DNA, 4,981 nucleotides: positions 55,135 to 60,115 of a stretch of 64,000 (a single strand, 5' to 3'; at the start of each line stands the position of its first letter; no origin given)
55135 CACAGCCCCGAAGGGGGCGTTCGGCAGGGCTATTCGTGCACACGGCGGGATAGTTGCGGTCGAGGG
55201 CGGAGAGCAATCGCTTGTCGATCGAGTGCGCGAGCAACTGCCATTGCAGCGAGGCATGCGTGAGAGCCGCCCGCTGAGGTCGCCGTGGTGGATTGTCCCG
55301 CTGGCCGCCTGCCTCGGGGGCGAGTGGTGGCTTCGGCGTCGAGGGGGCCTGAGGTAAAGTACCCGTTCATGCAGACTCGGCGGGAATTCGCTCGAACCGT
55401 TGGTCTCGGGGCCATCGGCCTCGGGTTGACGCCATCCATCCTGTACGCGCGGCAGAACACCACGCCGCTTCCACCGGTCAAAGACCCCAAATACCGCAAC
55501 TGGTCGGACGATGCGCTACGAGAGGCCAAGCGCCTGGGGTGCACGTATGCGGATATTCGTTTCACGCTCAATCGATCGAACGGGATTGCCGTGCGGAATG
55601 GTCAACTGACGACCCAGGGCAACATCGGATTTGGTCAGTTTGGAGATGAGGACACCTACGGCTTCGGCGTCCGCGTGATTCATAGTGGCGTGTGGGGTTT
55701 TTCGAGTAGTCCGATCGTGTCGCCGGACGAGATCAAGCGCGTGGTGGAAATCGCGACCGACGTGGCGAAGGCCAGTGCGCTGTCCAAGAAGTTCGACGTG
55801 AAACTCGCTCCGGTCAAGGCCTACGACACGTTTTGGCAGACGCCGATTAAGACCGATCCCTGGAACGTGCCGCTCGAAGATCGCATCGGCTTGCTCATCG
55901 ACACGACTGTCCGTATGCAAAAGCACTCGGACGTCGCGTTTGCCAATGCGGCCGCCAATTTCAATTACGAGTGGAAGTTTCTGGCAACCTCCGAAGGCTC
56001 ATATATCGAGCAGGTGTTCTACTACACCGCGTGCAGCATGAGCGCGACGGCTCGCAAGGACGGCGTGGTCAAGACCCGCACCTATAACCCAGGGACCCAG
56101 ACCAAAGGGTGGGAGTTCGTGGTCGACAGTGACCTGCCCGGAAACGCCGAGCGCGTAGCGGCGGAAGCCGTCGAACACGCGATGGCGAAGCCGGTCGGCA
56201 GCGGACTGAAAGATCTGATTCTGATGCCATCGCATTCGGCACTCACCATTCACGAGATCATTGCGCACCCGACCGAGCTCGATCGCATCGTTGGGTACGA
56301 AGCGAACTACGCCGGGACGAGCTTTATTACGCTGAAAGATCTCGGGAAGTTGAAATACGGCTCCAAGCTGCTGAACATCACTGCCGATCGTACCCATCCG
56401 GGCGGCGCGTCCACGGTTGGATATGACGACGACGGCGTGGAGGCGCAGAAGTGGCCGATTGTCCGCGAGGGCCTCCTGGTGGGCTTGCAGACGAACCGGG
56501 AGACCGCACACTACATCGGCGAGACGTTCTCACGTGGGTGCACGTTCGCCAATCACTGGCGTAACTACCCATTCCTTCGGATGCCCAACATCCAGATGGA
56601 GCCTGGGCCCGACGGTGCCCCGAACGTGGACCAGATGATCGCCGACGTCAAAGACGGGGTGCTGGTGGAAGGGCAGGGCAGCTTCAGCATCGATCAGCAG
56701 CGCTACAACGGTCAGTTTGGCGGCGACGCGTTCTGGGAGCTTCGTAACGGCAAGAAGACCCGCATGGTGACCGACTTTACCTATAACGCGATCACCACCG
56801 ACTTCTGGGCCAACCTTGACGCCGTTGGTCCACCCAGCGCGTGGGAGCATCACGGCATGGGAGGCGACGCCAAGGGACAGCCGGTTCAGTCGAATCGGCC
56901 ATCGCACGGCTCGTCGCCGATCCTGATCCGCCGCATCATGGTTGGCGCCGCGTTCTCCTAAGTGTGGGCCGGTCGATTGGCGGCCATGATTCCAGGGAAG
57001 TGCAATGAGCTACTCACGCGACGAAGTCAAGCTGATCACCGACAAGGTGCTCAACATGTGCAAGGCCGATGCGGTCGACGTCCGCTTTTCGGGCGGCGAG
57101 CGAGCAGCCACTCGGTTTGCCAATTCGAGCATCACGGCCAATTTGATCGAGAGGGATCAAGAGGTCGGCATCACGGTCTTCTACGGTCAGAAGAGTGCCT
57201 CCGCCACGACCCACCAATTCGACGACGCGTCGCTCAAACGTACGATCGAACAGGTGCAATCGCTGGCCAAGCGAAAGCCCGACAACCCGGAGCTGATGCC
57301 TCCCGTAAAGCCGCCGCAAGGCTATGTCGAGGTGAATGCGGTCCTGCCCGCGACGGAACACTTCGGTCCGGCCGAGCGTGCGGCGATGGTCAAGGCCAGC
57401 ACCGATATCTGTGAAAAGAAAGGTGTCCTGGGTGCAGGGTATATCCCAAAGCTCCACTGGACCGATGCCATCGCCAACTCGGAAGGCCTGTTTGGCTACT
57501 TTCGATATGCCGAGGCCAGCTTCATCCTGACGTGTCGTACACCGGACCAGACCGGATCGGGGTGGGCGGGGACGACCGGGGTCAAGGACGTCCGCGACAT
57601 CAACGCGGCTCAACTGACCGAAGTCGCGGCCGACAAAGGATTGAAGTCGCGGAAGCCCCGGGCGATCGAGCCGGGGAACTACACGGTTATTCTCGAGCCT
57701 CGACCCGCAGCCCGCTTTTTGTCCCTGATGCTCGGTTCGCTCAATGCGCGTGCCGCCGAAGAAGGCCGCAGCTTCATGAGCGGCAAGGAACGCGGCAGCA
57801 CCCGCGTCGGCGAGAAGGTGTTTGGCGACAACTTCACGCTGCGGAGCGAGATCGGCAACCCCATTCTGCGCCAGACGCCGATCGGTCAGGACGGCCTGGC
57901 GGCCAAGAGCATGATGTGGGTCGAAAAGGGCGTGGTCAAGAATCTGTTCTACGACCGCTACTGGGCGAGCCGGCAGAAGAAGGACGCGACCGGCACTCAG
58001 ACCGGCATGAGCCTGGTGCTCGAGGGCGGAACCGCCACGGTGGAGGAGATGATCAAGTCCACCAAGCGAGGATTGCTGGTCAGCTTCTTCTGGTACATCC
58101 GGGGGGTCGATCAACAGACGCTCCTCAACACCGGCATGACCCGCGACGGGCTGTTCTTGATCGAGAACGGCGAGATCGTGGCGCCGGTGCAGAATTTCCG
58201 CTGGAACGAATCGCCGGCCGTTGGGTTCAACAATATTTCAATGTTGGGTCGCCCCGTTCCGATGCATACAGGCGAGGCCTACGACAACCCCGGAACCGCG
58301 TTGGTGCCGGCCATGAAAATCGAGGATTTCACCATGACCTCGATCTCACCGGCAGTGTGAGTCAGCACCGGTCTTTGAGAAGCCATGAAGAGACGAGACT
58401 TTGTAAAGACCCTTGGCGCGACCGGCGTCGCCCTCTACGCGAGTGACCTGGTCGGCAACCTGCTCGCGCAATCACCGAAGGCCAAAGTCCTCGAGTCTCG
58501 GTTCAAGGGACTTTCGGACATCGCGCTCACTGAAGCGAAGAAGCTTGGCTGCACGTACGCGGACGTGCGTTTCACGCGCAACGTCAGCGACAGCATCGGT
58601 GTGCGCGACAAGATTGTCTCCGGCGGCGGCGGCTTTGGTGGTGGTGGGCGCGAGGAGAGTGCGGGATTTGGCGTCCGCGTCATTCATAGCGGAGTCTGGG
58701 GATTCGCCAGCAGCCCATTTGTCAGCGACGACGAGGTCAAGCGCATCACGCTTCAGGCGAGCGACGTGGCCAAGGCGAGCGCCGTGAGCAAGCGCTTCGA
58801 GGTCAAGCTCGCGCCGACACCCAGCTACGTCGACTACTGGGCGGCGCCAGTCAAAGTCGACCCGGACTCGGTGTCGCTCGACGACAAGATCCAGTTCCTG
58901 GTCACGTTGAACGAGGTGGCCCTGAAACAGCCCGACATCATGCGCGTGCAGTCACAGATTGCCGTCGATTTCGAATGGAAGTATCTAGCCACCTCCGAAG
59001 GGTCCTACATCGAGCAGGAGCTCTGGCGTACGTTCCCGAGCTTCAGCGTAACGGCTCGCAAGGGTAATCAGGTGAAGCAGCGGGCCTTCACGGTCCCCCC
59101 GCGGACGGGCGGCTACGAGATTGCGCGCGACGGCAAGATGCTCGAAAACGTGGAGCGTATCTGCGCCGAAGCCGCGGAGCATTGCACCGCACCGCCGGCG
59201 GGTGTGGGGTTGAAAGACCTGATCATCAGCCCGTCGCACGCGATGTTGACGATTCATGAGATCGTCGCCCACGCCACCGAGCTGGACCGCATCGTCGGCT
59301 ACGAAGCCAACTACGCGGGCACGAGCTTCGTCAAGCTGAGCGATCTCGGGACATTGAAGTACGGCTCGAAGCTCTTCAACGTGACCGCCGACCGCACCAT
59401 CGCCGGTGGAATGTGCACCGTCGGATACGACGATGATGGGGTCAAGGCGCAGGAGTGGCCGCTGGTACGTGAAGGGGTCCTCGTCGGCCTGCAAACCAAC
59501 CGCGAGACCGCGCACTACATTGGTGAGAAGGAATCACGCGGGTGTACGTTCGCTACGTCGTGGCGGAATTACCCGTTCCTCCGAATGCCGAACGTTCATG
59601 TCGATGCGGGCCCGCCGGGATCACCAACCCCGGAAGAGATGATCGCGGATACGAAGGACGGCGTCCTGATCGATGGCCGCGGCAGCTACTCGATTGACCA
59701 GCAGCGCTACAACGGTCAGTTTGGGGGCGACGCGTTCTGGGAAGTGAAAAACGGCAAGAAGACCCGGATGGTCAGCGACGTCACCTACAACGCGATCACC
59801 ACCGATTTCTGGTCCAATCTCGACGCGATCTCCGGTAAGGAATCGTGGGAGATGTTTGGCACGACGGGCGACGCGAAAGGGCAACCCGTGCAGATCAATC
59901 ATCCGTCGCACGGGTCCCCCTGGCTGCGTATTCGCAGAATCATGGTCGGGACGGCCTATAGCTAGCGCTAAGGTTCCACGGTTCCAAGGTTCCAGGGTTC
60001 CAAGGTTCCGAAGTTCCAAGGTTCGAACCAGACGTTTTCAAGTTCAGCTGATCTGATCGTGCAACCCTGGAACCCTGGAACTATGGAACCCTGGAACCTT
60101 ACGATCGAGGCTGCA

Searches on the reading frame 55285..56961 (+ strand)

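Call 40: search_protein_families(library=pfam, proteins=[window:55285-56961:+], max_evalue=0.00001)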
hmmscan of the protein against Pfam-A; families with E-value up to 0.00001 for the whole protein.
window:55285-56961:+ (558 aa): 3 families
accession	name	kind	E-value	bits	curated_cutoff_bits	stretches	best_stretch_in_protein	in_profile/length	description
PF19289.4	PmbA_TldD_3rd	-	7.4e-26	91.1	22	1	310-553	5-218/220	PmbA/TldA metallopeptidase C-terminal domain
PF19290.4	PmbA_TldD_2nd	-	2.3e-09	38.1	20.9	1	191-301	2-107/109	PmbA/TldA metallopeptidase central domain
PF01523.21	PmbA_TldD_1st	-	3.1e-09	37.3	20.9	1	89-158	1-62/65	PmbA/TldA metallopeptidase domain 1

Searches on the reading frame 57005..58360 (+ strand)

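Call 40: search_protein_families(library=pfam, proteins=[window:57005-58360:+], max_evalue=0.00001)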
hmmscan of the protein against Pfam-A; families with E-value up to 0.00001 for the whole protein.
window:57005-58360:+ (451 aa): 2 families
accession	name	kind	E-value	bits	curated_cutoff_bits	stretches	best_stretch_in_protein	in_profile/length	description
PF19289.4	PmbA_TldD_3rd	-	2.8e-37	128.5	22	1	223-445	1-219/220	PmbA/TldA metallopeptidase C-terminal domain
PF01523.21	PmbA_TldD_1st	-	8.5e-09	35.9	20.9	1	24-86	1-63/65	PmbA/TldA metallopeptidase domain 1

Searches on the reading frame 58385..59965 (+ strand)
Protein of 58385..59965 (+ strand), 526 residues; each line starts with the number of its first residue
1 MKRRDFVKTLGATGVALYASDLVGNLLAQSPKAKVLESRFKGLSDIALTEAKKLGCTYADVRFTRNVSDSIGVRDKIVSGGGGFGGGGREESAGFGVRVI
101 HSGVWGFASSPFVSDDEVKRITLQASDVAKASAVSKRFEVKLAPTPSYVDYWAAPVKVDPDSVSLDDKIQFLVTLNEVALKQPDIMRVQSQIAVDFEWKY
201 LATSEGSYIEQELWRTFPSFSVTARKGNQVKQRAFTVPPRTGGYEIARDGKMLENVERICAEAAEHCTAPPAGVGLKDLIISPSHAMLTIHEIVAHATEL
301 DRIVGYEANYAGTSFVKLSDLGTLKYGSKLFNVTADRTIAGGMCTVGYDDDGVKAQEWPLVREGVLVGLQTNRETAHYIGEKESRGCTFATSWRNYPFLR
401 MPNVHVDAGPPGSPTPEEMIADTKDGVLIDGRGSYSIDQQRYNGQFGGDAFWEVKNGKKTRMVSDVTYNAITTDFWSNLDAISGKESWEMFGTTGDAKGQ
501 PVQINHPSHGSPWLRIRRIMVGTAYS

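Call 40: search_protein_families(library=pfam, proteins=[window:58385-59965:+], max_evalue=0.00001)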
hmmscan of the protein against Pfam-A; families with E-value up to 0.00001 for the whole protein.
window:58385-59965:+ (526 aa): 3 families
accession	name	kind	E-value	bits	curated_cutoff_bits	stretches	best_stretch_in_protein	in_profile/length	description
PF19289.4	PmbA_TldD_3rd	-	1.3e-28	100.1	22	1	278-522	5-219/220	PmbA/TldA metallopeptidase C-terminal domain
PF19290.4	PmbA_TldD_2nd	-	1.1e-10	42.3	20.9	1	159-265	2-103/109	PmbA/TldA metallopeptidase central domain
PF01523.21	PmbA_TldD_1st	-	9.8e-07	29.3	20.9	0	59-125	1-61/65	PmbA/TldA metallopeptidase domain 1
